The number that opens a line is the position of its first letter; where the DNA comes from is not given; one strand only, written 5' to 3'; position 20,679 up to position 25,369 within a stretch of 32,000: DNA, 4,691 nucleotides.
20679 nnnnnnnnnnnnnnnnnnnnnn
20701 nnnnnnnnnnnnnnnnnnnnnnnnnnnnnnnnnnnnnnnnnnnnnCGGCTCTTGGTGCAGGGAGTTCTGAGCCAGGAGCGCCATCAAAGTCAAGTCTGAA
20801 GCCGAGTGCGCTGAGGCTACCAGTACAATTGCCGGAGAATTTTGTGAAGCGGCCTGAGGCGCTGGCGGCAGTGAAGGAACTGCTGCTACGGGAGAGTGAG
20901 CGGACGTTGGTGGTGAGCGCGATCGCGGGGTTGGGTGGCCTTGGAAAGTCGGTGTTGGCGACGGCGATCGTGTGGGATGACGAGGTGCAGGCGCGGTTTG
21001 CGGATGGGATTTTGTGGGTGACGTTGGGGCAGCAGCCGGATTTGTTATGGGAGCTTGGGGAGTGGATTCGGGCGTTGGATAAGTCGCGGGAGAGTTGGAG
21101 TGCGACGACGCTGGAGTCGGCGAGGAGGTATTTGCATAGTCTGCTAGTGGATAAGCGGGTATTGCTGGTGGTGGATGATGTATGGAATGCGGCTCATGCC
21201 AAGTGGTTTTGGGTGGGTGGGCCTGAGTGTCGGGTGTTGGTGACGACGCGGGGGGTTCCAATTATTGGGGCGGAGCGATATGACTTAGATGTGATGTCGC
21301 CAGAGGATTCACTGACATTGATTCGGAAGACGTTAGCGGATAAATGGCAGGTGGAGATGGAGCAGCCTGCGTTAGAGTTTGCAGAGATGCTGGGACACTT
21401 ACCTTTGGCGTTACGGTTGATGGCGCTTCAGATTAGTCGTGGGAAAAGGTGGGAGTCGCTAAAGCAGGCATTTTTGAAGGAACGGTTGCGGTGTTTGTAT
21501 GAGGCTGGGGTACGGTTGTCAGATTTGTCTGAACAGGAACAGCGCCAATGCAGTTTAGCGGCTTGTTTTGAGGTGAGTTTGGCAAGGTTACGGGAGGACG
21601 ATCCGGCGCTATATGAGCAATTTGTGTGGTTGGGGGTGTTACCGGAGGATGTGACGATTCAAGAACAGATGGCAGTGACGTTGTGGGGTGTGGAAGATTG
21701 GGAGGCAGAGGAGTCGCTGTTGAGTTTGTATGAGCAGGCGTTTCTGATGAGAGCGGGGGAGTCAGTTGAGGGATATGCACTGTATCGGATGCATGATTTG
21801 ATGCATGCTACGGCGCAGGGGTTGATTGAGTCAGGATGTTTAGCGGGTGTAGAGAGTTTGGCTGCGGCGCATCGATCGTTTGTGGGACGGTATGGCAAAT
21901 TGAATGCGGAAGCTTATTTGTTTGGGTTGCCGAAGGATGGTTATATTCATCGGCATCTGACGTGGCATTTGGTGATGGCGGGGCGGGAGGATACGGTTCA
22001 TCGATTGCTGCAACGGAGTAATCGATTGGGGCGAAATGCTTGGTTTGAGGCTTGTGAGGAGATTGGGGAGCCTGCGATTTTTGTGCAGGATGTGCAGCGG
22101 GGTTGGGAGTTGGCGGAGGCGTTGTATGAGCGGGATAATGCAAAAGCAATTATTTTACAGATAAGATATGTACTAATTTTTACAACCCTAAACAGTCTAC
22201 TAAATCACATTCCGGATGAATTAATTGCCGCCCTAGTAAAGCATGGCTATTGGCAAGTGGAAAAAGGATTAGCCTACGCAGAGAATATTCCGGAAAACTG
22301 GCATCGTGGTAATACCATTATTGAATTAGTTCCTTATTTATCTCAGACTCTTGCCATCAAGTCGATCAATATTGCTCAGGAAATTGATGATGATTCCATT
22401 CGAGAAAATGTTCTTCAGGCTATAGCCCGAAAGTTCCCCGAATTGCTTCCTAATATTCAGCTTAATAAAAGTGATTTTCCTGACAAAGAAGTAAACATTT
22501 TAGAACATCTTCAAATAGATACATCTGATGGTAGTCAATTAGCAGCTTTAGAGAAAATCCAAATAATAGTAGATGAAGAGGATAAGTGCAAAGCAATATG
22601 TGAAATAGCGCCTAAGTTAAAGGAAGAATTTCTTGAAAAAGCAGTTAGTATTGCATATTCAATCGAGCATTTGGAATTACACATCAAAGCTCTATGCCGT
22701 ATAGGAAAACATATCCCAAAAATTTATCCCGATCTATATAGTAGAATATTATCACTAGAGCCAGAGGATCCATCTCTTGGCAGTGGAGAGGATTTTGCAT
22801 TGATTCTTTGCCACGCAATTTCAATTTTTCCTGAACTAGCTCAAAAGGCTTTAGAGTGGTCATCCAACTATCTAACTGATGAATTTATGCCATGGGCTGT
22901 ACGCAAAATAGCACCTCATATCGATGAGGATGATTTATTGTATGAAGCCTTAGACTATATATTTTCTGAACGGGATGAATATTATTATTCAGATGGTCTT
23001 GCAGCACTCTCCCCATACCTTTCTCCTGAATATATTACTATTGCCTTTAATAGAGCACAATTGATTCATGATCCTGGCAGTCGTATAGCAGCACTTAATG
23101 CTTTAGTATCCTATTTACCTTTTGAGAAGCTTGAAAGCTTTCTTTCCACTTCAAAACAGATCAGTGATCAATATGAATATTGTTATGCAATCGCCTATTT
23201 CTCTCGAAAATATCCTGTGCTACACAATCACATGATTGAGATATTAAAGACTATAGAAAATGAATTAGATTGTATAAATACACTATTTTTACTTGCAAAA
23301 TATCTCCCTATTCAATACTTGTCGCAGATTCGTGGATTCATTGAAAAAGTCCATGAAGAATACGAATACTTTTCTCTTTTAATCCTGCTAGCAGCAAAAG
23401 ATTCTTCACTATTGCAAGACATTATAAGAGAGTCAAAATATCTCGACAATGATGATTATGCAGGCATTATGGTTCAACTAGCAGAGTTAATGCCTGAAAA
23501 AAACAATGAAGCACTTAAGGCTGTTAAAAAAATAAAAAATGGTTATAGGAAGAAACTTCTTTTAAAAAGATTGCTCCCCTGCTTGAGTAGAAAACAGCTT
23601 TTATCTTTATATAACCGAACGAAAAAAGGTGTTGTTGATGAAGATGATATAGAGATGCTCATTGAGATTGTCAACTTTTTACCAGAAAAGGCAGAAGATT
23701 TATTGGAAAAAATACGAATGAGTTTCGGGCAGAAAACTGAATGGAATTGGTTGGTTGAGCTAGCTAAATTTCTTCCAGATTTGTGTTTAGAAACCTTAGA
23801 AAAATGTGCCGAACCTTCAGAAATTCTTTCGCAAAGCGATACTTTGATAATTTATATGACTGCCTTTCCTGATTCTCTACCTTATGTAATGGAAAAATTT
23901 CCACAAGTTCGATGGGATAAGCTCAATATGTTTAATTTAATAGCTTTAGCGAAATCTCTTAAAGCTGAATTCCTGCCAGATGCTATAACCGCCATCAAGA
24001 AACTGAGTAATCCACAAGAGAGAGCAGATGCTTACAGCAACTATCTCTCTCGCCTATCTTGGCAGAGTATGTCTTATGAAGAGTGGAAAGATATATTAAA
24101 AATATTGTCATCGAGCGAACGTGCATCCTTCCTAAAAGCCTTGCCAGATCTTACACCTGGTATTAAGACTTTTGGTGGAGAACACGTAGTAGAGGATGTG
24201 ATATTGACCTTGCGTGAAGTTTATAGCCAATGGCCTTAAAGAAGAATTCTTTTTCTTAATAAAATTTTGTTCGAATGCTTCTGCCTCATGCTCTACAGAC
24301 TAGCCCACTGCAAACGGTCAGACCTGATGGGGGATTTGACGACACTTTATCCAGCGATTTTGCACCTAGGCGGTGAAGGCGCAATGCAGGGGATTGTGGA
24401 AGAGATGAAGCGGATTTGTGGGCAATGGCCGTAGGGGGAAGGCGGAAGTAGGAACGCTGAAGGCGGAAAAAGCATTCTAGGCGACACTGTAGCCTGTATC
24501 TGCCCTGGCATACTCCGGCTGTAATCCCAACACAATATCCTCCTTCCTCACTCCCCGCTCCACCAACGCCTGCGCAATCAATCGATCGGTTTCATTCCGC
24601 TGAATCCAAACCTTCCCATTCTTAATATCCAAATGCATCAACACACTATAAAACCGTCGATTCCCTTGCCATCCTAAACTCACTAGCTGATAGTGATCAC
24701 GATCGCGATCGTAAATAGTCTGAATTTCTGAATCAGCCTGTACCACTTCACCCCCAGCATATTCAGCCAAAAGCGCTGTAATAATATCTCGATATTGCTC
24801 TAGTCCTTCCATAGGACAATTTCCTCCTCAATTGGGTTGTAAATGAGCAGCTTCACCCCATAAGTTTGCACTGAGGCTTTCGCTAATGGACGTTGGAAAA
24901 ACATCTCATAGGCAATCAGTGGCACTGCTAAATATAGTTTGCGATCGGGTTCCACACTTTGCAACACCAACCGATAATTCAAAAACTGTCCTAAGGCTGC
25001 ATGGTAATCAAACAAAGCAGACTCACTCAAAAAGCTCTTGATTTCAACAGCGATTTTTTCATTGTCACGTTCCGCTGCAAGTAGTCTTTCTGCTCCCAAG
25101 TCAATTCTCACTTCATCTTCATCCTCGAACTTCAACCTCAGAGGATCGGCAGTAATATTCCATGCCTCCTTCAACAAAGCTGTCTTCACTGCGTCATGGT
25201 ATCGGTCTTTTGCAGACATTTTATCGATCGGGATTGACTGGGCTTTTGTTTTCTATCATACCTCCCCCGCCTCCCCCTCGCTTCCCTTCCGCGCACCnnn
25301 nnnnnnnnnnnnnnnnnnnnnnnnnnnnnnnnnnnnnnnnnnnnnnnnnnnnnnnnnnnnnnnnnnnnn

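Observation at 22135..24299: Abrupt codon-regime and GC break inside the STAND gene, exactly at the NOD/sensor boundary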

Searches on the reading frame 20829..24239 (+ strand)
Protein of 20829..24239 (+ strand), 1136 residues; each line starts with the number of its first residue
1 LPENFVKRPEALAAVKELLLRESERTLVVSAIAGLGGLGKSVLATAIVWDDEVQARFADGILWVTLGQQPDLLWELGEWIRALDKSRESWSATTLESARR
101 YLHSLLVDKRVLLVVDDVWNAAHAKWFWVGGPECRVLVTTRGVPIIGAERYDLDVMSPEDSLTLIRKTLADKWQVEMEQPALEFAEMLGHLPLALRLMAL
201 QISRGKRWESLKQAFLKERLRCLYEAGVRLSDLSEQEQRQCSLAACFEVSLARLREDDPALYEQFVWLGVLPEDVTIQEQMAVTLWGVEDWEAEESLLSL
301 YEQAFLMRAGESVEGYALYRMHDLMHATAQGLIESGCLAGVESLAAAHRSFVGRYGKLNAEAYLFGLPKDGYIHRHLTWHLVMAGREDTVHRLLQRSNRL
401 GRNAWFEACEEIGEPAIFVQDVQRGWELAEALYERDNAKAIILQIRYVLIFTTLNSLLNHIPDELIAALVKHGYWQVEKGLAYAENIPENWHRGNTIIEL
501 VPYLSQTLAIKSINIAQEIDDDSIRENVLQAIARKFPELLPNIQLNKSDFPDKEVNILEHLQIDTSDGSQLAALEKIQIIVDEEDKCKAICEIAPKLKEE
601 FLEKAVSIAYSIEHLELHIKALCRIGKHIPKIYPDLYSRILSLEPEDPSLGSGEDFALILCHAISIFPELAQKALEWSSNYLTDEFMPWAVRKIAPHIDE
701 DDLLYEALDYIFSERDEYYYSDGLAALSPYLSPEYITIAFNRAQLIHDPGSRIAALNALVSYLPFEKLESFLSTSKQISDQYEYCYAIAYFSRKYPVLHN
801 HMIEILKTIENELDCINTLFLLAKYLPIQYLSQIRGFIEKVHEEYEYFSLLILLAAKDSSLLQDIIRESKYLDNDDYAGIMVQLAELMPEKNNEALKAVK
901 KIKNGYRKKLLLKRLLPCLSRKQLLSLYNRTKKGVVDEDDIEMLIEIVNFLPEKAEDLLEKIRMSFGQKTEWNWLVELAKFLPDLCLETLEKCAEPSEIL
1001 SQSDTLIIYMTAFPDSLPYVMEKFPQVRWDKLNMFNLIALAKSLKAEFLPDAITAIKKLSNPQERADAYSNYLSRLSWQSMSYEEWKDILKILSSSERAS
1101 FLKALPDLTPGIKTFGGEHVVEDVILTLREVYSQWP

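Call 7: search_protein_families(library=pfam, proteins=[window:20829-24239:+], max_evalue=0.01)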
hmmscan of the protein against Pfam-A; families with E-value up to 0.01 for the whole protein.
window:20829-24239:+ (1136 aa): 2 families
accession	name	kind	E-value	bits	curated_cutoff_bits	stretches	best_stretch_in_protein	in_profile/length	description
PF00931.28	NB-ARC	-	1.6e-23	83.7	23.5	1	12-218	5-224/248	NB-ARC domain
PF17908.6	APAF1_C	-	0.00087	19.7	22.8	0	344-394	1-52/135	APAF-1 helical domain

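Call 29: search_protein_families(library=padloc, proteins=[window:20829-24239:+], max_evalue=0.01)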
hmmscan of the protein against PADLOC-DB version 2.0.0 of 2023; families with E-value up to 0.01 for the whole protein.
window:20829-24239:+ (1136 aa): 0 families

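Call 75: search_protein_families(library=ncbifam, proteins=[window:20829-24236:+], max_evalue=0.01)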
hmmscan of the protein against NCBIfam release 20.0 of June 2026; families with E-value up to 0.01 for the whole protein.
window:20829-24236:+ (1136 aa): 3 families
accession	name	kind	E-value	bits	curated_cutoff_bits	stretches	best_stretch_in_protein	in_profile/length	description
NF053617.1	SARPRegAfsRStmc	equivalog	3.9e-28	97.9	1430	1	12-334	305-612/986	SARP-family global regulator AfsR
NF040586.1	FxSxx_TPR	equivalog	5.9e-18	64.7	300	1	3-263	6-250/830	FxSxx-COOH system tetratricopeptide repeat protein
NF041717.1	HaaA_phane_TPR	equivalog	1.6e-14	53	1125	1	7-337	106-430/882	cyclophane-containing RiPP biosynthesis TPR protein HaaT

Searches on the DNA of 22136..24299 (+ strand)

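Call 83: search_dna_similar(query=window:22136-24299:+, collection=plasmids, mode=distant, max_rows=10)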
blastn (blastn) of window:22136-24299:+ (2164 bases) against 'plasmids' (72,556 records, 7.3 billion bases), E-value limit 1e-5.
No match.

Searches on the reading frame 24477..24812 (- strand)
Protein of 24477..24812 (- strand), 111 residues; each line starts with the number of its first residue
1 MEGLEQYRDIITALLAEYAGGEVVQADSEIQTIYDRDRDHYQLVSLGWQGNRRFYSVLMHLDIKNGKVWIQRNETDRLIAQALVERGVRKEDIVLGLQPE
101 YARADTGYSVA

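Call 7: search_protein_families(library=pfam, proteins=[window:24477-24812:-], max_evalue=0.01)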
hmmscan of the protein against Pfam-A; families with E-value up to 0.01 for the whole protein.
window:24477-24812:- (111 aa): 1 family
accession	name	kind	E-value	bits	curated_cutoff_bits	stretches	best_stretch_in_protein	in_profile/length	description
PF08869.16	XisI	-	5.1e-39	133.5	25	1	1-110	1-110/110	XisI protein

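Call 29: search_protein_families(library=padloc, proteins=[window:24477-24812:-], max_evalue=0.01)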
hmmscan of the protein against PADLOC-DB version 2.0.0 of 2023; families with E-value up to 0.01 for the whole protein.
window:24477-24812:- (111 aa): 0 families

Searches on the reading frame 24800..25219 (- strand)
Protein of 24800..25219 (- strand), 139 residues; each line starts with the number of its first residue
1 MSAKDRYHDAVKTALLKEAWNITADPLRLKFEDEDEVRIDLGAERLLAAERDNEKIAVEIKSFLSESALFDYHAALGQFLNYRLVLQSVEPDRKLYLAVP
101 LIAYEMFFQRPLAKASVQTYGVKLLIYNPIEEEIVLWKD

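Call 7: search_protein_families(library=pfam, proteins=[window:24800-25219:-], max_evalue=0.01)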
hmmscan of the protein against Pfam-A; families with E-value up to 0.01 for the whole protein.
window:24800-25219:- (139 aa): 1 family
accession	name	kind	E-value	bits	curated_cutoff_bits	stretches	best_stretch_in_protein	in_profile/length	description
PF08814.16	XisH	-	4.9e-54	182.6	25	1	1-135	1-134/134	XisH protein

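Call 29: search_protein_families(library=padloc, proteins=[window:24800-25219:-], max_evalue=0.01)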
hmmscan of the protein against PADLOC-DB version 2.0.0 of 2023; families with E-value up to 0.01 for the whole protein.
window:24800-25219:- (139 aa): 0 families
